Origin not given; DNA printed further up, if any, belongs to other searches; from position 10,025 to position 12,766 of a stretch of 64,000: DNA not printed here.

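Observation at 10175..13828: PglC-type phosphoglycosyltransferase fused to a PglF/CapD dehydratase, next to a PglE-like aminotransferase (diNAcBac/QuiNAc4N-type initiating sugar)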

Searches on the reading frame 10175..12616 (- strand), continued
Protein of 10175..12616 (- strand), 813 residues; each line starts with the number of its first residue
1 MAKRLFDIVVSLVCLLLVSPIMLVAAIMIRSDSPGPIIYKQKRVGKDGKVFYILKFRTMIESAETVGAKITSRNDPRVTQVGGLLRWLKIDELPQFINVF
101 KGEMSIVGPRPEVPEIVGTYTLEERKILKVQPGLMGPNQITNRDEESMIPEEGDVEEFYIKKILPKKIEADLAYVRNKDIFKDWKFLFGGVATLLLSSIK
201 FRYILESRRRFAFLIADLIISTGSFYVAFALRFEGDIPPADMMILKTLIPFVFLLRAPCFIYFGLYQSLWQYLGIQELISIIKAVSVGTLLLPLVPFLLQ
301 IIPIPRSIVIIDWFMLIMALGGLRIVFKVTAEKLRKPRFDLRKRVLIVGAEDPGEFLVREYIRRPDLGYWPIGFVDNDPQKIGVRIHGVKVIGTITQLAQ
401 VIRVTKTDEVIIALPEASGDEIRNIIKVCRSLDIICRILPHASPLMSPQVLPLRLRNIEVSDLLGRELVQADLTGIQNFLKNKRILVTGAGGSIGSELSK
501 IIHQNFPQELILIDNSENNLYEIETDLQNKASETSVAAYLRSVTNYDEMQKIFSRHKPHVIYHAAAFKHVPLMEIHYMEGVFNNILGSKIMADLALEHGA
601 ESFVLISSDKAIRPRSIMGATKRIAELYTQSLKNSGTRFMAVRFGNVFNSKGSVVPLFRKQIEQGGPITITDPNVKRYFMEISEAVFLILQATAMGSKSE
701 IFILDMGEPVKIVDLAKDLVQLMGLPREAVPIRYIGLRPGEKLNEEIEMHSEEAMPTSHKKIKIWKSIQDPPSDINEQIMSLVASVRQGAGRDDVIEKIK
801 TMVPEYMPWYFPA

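Call 83: search_protein_families(library=pfam, proteins=[P0217, P0240, P0264, P0182, P0192, P0253, P0200, P0232, P0215, P0255], max_evalue=0.00001)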
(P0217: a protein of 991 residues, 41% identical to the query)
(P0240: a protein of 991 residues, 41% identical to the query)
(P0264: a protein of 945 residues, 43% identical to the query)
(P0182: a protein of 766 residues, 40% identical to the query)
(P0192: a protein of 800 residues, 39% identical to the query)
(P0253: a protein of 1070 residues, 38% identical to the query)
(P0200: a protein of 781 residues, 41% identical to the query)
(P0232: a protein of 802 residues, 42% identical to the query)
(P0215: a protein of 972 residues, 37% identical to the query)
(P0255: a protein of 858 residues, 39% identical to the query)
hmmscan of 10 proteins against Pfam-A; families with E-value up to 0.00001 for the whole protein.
P0217 (991 aa): 7 families
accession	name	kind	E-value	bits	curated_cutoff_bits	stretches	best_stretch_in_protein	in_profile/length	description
PF02719.21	Polysacc_synt_2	-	8.2e-111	370.3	20.2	1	642-922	1-290/293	Polysaccharide biosynthesis protein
PF00953.26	Glycos_transf_4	-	1.4e-33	116.6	27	1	84-237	2-158/160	Glycosyl transferase family 4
PF01370.27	Epimerase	-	1.6e-20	74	20.9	1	642-860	1-238/240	NAD dependent epimerase/dehydratase family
PF13727.12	CoA_binding_3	-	4.5e-17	63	25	1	440-594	22-172/175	CoA-binding domain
PF16363.11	GDP_Man_Dehyd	-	7.1e-13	49.1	27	1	643-766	1-130/332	GDP-mannose 4,6 dehydratase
PF04321.23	RmlD_sub_bind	-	1.5e-12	47.7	27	1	641-829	2-177/287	RmlD substrate binding domain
PF01073.25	3Beta_HSD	-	4.8e-06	26.2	22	1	643-771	1-122/280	3-beta hydroxysteroid dehydrogenase/isomerase family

P0240 (991 aa): 11 families
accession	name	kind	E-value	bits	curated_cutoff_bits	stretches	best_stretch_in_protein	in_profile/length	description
PF02719.21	Polysacc_synt_2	-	4.6e-120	400.7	20.2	1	653-935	1-291/293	Polysaccharide biosynthesis protein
PF00953.26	Glycos_transf_4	-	4.5e-37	127.9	27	1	86-245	3-158/160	Glycosyl transferase family 4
PF01370.27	Epimerase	-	4.1e-26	92.3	20.9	1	653-870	1-236/240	NAD dependent epimerase/dehydratase family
PF16363.11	GDP_Man_Dehyd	-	7.2e-18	65.6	27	1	654-883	1-257/332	GDP-mannose 4,6 dehydratase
PF13727.12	CoA_binding_3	-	1.5e-15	58.1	25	1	419-607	3-174/175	CoA-binding domain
PF04321.23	RmlD_sub_bind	-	3.7e-15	56.2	27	1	652-822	2-157/287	RmlD substrate binding domain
PF01073.25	3Beta_HSD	-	1.7e-10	40.9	22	1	654-782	1-122/280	3-beta hydroxysteroid dehydrogenase/isomerase family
PF08659.16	KR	-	4.8e-08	33.6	22.6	1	653-775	3-135/180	KR domain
PF13460.12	NAD_binding_10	-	1e-07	32.4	27.2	1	657-816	1-146/184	NAD(P)H-binding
PF07993.18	NAD_binding_4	-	1.3e-07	31.5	20.1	0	655-782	1-142/258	Male sterility protein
PF00106.31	adh_short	-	1.7e-06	28.1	26.6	1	651-725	1-72/195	short chain dehydrogenase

P0264 (945 aa): 8 families
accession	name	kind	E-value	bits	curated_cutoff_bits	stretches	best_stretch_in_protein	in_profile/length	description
PF02719.21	Polysacc_synt_2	-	1.5e-113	379.3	20.2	1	610-890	1-291/293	Polysaccharide biosynthesis protein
PF00953.26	Glycos_transf_4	-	1.6e-30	106.6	27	1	71-211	4-158/160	Glycosyl transferase family 4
PF01370.27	Epimerase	-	7.7e-23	81.6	20.9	1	610-826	1-237/240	NAD dependent epimerase/dehydratase family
PF16363.11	GDP_Man_Dehyd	-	3e-15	56.9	27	1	611-733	1-130/332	GDP-mannose 4,6 dehydratase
PF04321.23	RmlD_sub_bind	-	9.2e-15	54.9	27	1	609-776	2-156/287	RmlD substrate binding domain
PF13727.12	CoA_binding_3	-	1.9e-12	48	25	1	389-550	3-160/175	CoA-binding domain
PF01073.25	3Beta_HSD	-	9e-09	35.2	22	1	611-738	1-122/280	3-beta hydroxysteroid dehydrogenase/isomerase family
PF00106.31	adh_short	-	6.4e-06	26.2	26.6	0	608-680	1-71/195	short chain dehydrogenase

P0182 (766 aa): 9 families
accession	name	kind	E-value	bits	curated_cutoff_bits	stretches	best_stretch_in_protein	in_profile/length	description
PF02719.21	Polysacc_synt_2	-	1.6e-111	372.6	20.2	1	435-718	1-292/293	Polysaccharide biosynthesis protein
PF13727.12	CoA_binding_3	-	8.2e-24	85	25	1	227-390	16-175/175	CoA-binding domain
PF01370.27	Epimerase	-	4e-23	82.5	20.9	1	435-633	1-214/240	NAD dependent epimerase/dehydratase family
PF04321.23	RmlD_sub_bind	-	2.7e-16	59.9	27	1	434-626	2-180/287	RmlD substrate binding domain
PF16363.11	GDP_Man_Dehyd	-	2.2e-12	47.5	27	1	436-560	1-131/332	GDP-mannose 4,6 dehydratase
PF01073.25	3Beta_HSD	-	5.1e-12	45.8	22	1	436-565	1-123/280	3-beta hydroxysteroid dehydrogenase/isomerase family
PF17836.7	PglD_N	-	1.5e-07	32.3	23.4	1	296-366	3-67/78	PglD N-terminal domain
PF07993.18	NAD_binding_4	-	6.7e-06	25.9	20.1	0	485-563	62-141/258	Male sterility protein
PF00106.31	adh_short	-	7.3e-06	26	26.6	0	434-593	2-174/195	short chain dehydrogenase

P0192 (800 aa): 7 families
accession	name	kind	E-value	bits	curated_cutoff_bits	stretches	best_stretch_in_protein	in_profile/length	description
PF02719.21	Polysacc_synt_2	-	2.9e-113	378.4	20.2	1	456-739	1-292/293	Polysaccharide biosynthesis protein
PF01370.27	Epimerase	-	5.7e-23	82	20.9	1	456-664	1-224/240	NAD dependent epimerase/dehydratase family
PF16363.11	GDP_Man_Dehyd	-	5.3e-16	59.4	27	1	457-580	1-130/332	GDP-mannose 4,6 dehydratase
PF13727.12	CoA_binding_3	-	9.5e-16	58.7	25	1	280-411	46-175/175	CoA-binding domain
PF04321.23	RmlD_sub_bind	-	1.6e-13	50.9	27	1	455-623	2-155/287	RmlD substrate binding domain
PF01073.25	3Beta_HSD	-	2.3e-12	47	22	1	457-587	1-124/280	3-beta hydroxysteroid dehydrogenase/isomerase family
PF07993.18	NAD_binding_4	-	9.6e-07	28.6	20.1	0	458-584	1-141/258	Male sterility protein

P0253 (1070 aa): 7 families
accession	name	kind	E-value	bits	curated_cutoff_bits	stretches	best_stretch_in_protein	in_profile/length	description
PF02719.21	Polysacc_synt_2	-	2.1e-114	382.1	20.2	1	299-581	1-291/293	Polysaccharide biosynthesis protein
PF14907.12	NTP_transf_5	-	1.5e-30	107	31.2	1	694-925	4-248/249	Uncharacterised nucleotidyltransferase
PF01370.27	Epimerase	-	3.4e-19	69.6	20.9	1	299-505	1-222/240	NAD dependent epimerase/dehydratase family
PF13727.12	CoA_binding_3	-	3.2e-17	63.5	25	1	71-249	10-170/175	CoA-binding domain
PF16363.11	GDP_Man_Dehyd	-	1.1e-10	41.9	27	1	300-424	1-131/332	GDP-mannose 4,6 dehydratase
PF04321.23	RmlD_sub_bind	-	2e-09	37.4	27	1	298-424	2-103/287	RmlD substrate binding domain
PF17836.7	PglD_N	-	3.4e-06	27.9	23.4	1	158-228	1-65/78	PglD N-terminal domain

P0200 (781 aa): 6 families
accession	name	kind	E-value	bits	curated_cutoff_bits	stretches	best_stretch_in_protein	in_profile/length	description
PF02719.21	Polysacc_synt_2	-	3.3e-112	374.9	20.2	1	295-580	1-291/293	Polysaccharide biosynthesis protein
PF00072.30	Response_reg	-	1.2e-24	87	30.2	1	641-752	1-110/111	Response regulator receiver domain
PF01370.27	Epimerase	-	2.7e-21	76.5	20.9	1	295-517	1-238/240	NAD dependent epimerase/dehydratase family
PF13727.12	CoA_binding_3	-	4.9e-14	53.2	25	1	74-250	3-175/175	CoA-binding domain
PF04321.23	RmlD_sub_bind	-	2.2e-11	43.8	27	1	294-533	2-227/287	RmlD substrate binding domain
PF16363.11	GDP_Man_Dehyd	-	2e-10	41.1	27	1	296-419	1-130/332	GDP-mannose 4,6 dehydratase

P0232 (802 aa): 8 families
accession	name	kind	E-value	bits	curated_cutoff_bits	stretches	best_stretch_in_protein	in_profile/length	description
PF02719.21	Polysacc_synt_2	-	1.5e-102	343.2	20.2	1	316-606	1-292/293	Polysaccharide biosynthesis protein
PF00072.30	Response_reg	-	1.4e-24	86.8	30.2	1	665-775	1-110/111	Response regulator receiver domain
PF01370.27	Epimerase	-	2.1e-17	63.8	20.9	1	316-519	1-211/240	NAD dependent epimerase/dehydratase family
PF04321.23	RmlD_sub_bind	-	1.2e-16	61.1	27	1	315-515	2-180/287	RmlD substrate binding domain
PF13727.12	CoA_binding_3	-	1.1e-15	58.6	25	1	99-271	8-175/175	CoA-binding domain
PF16363.11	GDP_Man_Dehyd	-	2e-12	47.7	27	1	317-440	1-130/332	GDP-mannose 4,6 dehydratase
PF01073.25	3Beta_HSD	-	8.9e-08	31.9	22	1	317-446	1-123/280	3-beta hydroxysteroid dehydrogenase/isomerase family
PF08659.16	KR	-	1.3e-06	28.9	22.6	1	316-439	3-136/180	KR domain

P0215 (972 aa): 7 families
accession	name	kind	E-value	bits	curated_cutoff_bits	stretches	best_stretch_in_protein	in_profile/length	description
PF02719.21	Polysacc_synt_2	-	1.1e-75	255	20.2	1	547-820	1-283/293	Polysaccharide biosynthesis protein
PF02397.22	Bac_transf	-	6.5e-44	150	27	1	3-193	1-176/179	Bacterial sugar transferase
PF01370.27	Epimerase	-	9.7e-22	78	20.9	1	547-761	1-234/240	NAD dependent epimerase/dehydratase family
PF13727.12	CoA_binding_3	-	3e-12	47.3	25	1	333-502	9-175/175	CoA-binding domain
PF16363.11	GDP_Man_Dehyd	-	1.1e-11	45.3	27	1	548-672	1-130/332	GDP-mannose 4,6 dehydratase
PF04321.23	RmlD_sub_bind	-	1.5e-11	44.3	27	1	546-734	2-176/287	RmlD substrate binding domain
PF01073.25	3Beta_HSD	-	3.2e-06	26.8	22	1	548-692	1-137/280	3-beta hydroxysteroid dehydrogenase/isomerase family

P0255 (858 aa): 10 families
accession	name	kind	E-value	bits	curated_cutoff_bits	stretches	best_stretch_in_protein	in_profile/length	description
PF02719.21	Polysacc_synt_2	-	3.4e-107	358.4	20.2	1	268-549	1-290/293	Polysaccharide biosynthesis protein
PF02397.22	Bac_transf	-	3e-28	99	27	1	629-829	1-178/179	Bacterial sugar transferase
PF01370.27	Epimerase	-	3.1e-28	99.3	20.9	1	268-487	1-238/240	NAD dependent epimerase/dehydratase family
PF04321.23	RmlD_sub_bind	-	1.6e-15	57.4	27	1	268-456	3-177/287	RmlD substrate binding domain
PF16363.11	GDP_Man_Dehyd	-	2.8e-15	57.1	27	1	269-393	1-131/332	GDP-mannose 4,6 dehydratase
PF13727.12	CoA_binding_3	-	2e-14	54.4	25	1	53-223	8-175/175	CoA-binding domain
PF01073.25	3Beta_HSD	-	7.2e-10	38.8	22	1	269-399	1-124/280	3-beta hydroxysteroid dehydrogenase/isomerase family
PF07993.18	NAD_binding_4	-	1.8e-06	27.8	20.1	1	270-400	1-145/258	Male sterility protein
PF00106.31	adh_short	-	4e-06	26.9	26.6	0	266-418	1-166/195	short chain dehydrogenase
PF13460.12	NAD_binding_10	-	6.9e-06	26.5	27.2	0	312-395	33-102/184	NAD(P)H-binding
